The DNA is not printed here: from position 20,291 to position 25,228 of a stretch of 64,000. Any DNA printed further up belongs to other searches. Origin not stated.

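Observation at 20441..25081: nrdJ invaded by two different inteins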

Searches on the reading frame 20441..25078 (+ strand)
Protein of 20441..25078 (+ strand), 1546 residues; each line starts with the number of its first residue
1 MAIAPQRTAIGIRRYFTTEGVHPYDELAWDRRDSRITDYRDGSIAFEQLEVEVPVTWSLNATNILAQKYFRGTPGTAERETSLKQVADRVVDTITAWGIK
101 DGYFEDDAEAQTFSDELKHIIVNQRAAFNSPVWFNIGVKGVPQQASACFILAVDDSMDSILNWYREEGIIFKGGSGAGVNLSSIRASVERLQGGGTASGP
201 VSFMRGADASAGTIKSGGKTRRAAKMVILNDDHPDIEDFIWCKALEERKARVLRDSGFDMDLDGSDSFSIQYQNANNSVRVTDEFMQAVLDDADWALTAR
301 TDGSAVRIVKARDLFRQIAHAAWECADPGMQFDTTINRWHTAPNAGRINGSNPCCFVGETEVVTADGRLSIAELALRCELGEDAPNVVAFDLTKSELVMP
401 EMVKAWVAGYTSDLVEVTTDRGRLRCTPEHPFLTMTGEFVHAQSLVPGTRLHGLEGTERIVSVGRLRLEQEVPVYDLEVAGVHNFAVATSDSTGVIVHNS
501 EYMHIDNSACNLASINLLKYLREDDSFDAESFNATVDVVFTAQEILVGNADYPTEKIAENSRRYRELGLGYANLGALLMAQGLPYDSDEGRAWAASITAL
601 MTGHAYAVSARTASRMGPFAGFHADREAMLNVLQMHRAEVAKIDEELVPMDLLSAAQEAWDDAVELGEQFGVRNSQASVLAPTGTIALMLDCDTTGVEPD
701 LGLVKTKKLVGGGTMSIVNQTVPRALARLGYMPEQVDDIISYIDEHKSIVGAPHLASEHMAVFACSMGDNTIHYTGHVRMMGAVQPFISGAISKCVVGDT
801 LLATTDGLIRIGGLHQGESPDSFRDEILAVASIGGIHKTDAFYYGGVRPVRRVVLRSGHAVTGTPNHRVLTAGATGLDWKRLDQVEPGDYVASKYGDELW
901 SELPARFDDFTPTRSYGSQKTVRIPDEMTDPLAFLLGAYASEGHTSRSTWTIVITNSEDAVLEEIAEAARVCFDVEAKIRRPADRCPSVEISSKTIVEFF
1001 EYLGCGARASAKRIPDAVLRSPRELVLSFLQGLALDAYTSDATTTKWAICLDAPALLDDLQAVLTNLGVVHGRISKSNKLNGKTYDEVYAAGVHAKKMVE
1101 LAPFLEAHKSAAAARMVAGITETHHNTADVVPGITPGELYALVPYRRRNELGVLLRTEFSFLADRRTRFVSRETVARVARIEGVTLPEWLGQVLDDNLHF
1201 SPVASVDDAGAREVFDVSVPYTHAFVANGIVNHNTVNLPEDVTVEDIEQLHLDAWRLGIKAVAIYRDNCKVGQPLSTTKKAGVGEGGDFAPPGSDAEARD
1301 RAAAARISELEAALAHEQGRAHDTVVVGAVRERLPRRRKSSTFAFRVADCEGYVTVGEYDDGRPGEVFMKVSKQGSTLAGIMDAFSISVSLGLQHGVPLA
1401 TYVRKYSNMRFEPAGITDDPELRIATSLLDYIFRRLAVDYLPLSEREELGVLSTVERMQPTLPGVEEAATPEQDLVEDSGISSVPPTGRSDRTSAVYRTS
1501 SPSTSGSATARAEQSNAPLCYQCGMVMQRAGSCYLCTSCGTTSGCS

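Call 5: search_protein_families(library=pfam, proteins=[window:20441-25078:+], max_evalue=0.1)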
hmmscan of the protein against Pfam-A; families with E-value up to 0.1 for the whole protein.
window:20441-25078:+ (1546 aa): 6 families
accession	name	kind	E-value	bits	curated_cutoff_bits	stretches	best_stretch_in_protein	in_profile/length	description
PF02867.20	Ribonuc_red_lgC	-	1.1e-128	430.6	23.9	2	146-795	1-493/523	Ribonucleotide reductase, barrel domain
PF14890.11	Intein_splicing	-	7.1e-24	84.8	35.8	3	847-1234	47-155/155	Intein splicing domain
PF08471.15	Ribonuc_red_2_N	-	5.7e-22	78.3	27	1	41-124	1-103/103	Class II vitamin B12-dependent ribonucleotide reductase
PF12637.14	TSCPD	-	6.6e-12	46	22.8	1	1351-1438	15-86/88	TSCPD domain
PF14528.11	LAGLIDADG_3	-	1.9e-06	28.4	22.5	1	932-1004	4-82/82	LAGLIDADG-like domain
PF00317.26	Ribonuc_red_lgN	-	0.022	15.2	28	1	58-139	4-75/77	Ribonucleotide reductase, all-alpha domain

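Call 6: search_protein_families(library=ncbifam, proteins=[window:20441-25078:+], max_evalue=0.1)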
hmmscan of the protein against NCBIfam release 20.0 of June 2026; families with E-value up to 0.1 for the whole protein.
window:20441-25078:+ (1546 aa): 34 families (the best 25 are shown)
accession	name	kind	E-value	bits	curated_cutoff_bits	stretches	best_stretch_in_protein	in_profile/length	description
NF005122.0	PRK06556.1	equivalog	0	1373.1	859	3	6-355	20-368/960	vitamin B12-dependent ribonucleotide reductase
NF005736.0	PRK07562.1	equivalog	8.9e-244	811.9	1737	7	499-753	476-746/1222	vitamin B12-dependent ribonucleotide reductase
TIGR02504.1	NrdJ_Z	equivalog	3.1e-157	524.7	399.95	3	63-354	3-282/606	adenosylcobalamin-dependent ribonucleoside-diphosphate reductase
NF006417.0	PRK08665.1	equivalog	2.5e-105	353.4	961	4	55-246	10-195/759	vitamin B12-dependent ribonucleotide reductase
NF005010.0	PRK06406.1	subfamily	1.1e-66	225.6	1125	4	110-355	216-437/771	vitamin B12-dependent ribonucleotide reductase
TIGR02506.1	NrdE_NrdA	equivalog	5.9e-61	206.7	341.05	2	496-794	297-580/616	ribonucleoside-diphosphate reductase subunit alpha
NF006207.0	PRK08332.1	equivalog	1.5e-60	204.8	2400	4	166-374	692-879/1684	vitamin B12-dependent ribonucleotide reductase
NF006577.0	PRK09102.1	equivalog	2.7e-41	141.5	620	2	109-341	57-267/604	ribonucleoside-diphosphate reductase subunit alpha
NF005401.0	PRK06948.1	subfamily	1.2e-30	106.8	906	3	209-355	156-293/604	ribonucleotide reductase-like protein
NF005544.0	PRK07207.1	equivalog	1e-27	96.4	965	2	508-733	601-822/965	ribonucleoside-diphosphate reductase subunit alpha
NF005101.0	PRK06539.1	equivalog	1.4e-24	86.2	988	2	507-767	453-704/822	ribonucleoside-diphosphate reductase subunit alpha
TIGR04170.1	RNR_1b_NrdE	exception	5.3e-24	84.5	750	2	74-381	100-404/698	class 1b ribonucleoside-diphosphate reductase subunit alpha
NF005852.0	PRK07773.1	equivalog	7.5e-24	84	780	3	996-1242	581-834/886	replicative DNA helicase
NF009029.0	PRK12365.1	equivalog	1.4e-23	82.8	1350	2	490-745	668-917/1046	ribonucleoside-diphosphate reductase subunit alpha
NF038098.1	GyrA_w_intein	exception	5.2e-22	77.6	1850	1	790-1237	112-540/1232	intein-containing DNA gyrase subunit A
TIGR01443.1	intein_Cterm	domain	3.1e-11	43.1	15.6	2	1213-1235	1-24/24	intein C-terminal splicing region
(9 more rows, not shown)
